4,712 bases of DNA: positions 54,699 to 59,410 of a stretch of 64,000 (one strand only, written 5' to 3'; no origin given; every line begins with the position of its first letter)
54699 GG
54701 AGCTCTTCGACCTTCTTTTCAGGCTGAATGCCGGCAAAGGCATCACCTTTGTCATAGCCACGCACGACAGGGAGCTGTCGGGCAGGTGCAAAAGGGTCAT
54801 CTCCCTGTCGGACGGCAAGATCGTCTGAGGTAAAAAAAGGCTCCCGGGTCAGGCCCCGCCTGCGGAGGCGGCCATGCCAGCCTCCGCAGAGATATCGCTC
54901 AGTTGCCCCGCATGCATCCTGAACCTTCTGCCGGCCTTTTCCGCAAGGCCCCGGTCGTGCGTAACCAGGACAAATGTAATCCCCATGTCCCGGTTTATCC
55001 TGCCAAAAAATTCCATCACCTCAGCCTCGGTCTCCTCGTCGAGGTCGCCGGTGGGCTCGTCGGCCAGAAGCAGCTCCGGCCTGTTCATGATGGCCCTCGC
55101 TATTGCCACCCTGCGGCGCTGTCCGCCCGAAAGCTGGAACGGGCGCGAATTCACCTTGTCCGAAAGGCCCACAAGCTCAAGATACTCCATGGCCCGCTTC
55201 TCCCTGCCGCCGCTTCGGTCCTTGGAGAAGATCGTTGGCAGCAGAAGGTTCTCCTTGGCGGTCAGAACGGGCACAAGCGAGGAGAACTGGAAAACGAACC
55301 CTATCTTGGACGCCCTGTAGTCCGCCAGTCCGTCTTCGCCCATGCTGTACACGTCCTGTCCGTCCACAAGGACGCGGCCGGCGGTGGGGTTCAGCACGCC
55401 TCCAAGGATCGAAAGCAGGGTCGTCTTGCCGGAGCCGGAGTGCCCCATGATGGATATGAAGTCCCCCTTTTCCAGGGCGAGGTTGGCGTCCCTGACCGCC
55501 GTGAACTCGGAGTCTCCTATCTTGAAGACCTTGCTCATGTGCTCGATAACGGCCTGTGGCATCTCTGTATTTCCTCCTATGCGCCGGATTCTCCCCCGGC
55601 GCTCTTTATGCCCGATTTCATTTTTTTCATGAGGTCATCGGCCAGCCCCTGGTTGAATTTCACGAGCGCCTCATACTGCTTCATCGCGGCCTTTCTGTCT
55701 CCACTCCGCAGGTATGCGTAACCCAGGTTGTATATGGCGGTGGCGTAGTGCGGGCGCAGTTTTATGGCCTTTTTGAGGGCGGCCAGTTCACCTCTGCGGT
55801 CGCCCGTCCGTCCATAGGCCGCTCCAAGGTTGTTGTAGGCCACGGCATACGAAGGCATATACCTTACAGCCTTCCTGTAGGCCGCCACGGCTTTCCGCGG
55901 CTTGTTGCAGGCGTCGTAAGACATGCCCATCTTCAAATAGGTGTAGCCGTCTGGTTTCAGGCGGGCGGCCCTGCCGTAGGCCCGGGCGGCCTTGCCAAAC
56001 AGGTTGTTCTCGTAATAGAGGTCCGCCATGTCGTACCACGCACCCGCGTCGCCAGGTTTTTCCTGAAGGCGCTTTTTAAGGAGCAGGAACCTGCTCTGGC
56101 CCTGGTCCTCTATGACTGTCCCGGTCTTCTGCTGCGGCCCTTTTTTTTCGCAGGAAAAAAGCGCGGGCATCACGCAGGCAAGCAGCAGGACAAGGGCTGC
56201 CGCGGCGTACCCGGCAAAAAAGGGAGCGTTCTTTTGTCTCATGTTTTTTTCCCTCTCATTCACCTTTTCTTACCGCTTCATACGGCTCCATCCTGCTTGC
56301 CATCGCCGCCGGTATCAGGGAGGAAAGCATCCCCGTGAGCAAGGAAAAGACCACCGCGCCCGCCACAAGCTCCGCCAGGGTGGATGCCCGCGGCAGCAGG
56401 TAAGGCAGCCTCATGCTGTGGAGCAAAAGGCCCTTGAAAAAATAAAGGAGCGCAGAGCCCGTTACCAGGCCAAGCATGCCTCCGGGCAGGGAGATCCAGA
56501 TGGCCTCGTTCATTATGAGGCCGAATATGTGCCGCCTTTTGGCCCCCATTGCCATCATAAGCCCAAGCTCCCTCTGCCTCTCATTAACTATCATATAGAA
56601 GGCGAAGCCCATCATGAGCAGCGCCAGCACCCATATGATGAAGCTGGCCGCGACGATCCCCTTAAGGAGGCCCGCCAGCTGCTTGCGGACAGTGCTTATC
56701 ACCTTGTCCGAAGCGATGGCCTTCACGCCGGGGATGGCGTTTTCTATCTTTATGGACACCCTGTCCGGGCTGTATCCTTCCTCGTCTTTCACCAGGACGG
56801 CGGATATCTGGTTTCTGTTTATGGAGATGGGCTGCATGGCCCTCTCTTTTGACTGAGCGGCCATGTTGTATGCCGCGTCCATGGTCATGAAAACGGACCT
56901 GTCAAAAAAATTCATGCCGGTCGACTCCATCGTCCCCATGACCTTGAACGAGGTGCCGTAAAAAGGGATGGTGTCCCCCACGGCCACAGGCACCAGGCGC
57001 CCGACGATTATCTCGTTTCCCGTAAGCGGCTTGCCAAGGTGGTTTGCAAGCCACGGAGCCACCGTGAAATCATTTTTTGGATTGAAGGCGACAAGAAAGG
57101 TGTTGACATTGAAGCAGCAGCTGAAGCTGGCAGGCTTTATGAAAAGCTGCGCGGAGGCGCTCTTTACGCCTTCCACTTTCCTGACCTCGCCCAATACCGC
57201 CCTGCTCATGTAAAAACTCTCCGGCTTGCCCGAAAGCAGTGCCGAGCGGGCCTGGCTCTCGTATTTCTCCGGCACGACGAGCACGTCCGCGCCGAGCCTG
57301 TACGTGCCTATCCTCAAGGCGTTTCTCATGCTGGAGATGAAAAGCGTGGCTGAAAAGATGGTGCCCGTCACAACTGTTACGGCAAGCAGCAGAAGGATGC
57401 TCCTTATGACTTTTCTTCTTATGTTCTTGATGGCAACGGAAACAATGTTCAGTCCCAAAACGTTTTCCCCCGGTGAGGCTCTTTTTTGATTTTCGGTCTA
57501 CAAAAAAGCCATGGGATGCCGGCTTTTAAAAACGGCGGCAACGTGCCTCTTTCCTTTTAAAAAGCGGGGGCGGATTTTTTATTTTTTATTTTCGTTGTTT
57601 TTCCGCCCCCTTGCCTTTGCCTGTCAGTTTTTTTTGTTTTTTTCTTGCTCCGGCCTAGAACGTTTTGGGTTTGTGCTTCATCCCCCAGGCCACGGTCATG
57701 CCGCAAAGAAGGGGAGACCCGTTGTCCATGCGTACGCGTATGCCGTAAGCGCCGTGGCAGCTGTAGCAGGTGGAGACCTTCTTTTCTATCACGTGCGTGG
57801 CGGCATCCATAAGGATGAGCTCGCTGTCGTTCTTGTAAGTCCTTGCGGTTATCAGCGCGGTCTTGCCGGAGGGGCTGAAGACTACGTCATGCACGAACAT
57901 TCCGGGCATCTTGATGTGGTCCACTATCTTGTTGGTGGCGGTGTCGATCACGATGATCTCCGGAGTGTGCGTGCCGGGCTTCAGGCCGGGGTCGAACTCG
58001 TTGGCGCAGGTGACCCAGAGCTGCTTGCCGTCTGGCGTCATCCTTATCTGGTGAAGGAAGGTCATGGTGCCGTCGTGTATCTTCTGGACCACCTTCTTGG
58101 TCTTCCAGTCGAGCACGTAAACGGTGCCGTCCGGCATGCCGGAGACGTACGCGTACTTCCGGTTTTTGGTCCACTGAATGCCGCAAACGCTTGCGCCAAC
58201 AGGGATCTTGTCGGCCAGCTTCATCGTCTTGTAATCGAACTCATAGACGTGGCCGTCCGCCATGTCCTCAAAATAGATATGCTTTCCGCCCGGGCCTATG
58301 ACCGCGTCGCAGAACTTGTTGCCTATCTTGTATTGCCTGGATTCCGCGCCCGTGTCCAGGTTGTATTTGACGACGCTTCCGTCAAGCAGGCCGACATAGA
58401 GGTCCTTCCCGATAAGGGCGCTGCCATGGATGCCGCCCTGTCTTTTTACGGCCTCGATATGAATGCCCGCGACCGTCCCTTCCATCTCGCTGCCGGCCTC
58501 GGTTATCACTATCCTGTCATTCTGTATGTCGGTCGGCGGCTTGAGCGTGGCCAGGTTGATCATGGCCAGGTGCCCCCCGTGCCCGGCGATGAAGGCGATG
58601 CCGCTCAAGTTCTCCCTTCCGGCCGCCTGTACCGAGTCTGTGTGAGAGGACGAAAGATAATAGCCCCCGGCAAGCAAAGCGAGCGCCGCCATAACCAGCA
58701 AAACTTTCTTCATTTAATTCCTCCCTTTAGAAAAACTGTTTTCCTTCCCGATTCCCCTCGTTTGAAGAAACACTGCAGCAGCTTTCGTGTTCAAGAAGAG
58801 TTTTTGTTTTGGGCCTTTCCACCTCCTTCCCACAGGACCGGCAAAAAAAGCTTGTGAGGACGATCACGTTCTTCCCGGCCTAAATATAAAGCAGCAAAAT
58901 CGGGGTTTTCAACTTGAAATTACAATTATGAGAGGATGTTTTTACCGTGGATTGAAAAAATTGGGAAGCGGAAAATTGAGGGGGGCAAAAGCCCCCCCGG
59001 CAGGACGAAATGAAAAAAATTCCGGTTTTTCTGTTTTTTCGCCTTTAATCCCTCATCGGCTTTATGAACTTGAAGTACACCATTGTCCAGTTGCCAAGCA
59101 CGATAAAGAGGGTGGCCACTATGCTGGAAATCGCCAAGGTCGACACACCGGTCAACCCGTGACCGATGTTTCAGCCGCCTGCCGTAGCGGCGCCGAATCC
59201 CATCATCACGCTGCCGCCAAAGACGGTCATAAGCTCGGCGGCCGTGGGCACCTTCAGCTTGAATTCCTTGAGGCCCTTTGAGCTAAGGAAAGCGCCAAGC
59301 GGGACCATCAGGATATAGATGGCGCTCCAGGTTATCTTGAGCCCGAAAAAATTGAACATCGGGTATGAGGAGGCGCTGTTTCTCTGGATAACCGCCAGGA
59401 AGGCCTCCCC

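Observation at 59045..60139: YeeE/YedE-family transporter with an in-frame UGA at a conserved Cys plus a SECIS-like hairpin: candidate membrane selenoprotein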

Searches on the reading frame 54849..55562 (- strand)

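Call 61: search_protein_families(library=pfam, proteins=[window:54849-55562:-], max_evalue=0.001)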
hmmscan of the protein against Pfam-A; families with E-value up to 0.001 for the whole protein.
window:54849-55562:- (237 aa): 2 families
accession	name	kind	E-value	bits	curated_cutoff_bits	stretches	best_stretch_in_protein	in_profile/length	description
PF00005.33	ABC_tran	-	5.9e-35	121.3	25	1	24-171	2-136/137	ABC transporter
PF02463.25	SMC_N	-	0.00044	20.2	40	0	33-217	24-212/220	RecF/RecN/SMC N terminal domain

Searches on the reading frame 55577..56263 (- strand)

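Call 61: search_protein_families(library=pfam, proteins=[window:55577-56263:-], max_evalue=0.001)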
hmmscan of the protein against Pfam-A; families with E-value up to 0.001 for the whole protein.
window:55577-56263:- (228 aa): 15 families
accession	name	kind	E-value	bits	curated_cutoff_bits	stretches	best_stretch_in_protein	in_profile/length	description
PF13181.12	TPR_8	-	1.9e-16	59.2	25.7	1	174-204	1-31/34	Tetratricopeptide repeat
PF13414.12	TPR_11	-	5.8e-16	58.3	26.8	2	124-154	12-42/42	TPR repeat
PF07719.23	TPR_2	-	3.3e-15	55.3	27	1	73-105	1-33/34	Tetratricopeptide repeat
PF14559.12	TPR_19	-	4.6e-14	52.9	25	2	160-206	11-57/68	Tetratricopeptide repeat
PF00515.34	TPR_1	-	7.5e-13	48.1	27.8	0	108-138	3-33/34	Tetratricopeptide repeat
PF13432.12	TPR_16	-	2.1e-11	44.5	32.7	1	160-202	17-59/65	Tetratricopeptide repeat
PF13431.12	TPR_17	-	2.8e-11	43.2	24.4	0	163-189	2-28/34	Tetratricopeptide repeat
PF13428.12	TPR_14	-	8.2e-10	38.8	23.5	0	74-105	2-33/44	Tetratricopeptide repeat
PF23914.1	TPR_CcmH_CycH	-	1.2e-09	38.6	42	1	53-106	30-83/158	Cytochrome c-type biogenesis protein H TPR domain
PF13424.12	TPR_12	-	3.2e-08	34.1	30.1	0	108-170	12-75/77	Tetratricopeptide repeat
PF13174.12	TPR_6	-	5.8e-07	30.2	26.3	0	176-202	2-28/33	Tetratricopeptide repeat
PF13374.12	TPR_10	-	3.7e-06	27.2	27.5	0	140-170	2-32/42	Tetratricopeptide repeat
PF14561.12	TPR_20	-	1.4e-05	25.7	25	0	157-214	5-62/90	Tetratricopeptide repeat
PF13371.12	TPR_9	-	1.8e-05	25.1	35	0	150-199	5-54/73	Tetratricopeptide repeat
PF13176.12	TPR_7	-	7.5e-05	23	27.9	0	176-199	1-24/36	Tetratricopeptide repeat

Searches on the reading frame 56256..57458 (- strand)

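Call 61: search_protein_families(library=pfam, proteins=[window:56256-57458:-], max_evalue=0.001)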
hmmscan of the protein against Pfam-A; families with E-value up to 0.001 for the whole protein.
window:56256-57458:- (400 aa): 2 families
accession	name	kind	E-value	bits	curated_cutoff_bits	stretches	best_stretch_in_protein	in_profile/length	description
PF02687.27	FtsX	-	6.1e-19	68.7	25.5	1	270-392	2-120/120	FtsX-like permease C-terminal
PF12704.14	MacB_PCD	-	2.8e-07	31.5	27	1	20-239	1-205/207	MacB-like periplasmic core domain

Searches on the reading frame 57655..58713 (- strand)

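Call 61: search_protein_families(library=pfam, proteins=[window:57655-58713:-], max_evalue=0.001)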
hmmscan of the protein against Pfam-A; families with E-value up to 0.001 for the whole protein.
window:57655-58713:- (352 aa): 9 families
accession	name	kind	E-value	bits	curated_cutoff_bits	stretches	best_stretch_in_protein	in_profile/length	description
PF25174.1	Beta-prop_THOC3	-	1.3e-08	34.6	305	1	109-235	66-189/272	THOC3 beta-propeller domain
PF13570.13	Beta-prop_ACSF4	-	1.4e-08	35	133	1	95-212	51-171/329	Beta-alanine-activating enzyme, beta-propeller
PF02239.22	Cytochrom_D1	-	4.7e-08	32.4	25.5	1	177-314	228-355/368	Cytochrome D1 heme domain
PF23414.1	Beta-prop_EML_2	-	1.1e-07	31.9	90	1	152-238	18-102/266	Echinoderm microtubule-associated protein second beta-propeller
PF25168.1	Beta-prop_WDR36-Utp21_2nd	-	1.6e-06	28.2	84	1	105-232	127-255/335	WDR36/Utp21 second beta-propeller domain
PF24807.1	WD40_CDC20-Fz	-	4.2e-06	26.7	200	1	103-296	64-245/292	CDC20/Fizzy WD40 domain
PF16819.11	DUF5074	-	4.6e-06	26.4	27.2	1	154-271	117-225/353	Domain of unknown function (DUF5074)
PF24814.1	WD40_Prp19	-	0.00022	20.8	320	0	108-232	25-150/281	Prp19 WD40 domain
PF21783.3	YNCE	-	0.00094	19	27.1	0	253-324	266-333/339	YNCE-like beta-propeller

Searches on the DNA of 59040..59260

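Call 56: search_rna_families(source=window, start=59040, end=59260, threshold=evalue, max_evalue=10)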
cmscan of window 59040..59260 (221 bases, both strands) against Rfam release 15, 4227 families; matches with E-value up to 10: 1.
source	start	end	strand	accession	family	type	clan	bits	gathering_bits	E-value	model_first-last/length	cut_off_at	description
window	59154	59209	-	RF01514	Afu_513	Gene; snRNA; snoRNA; CD-box;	-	9.8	48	5.8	50-103/103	no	A. fumigatus snoRNA Afu_513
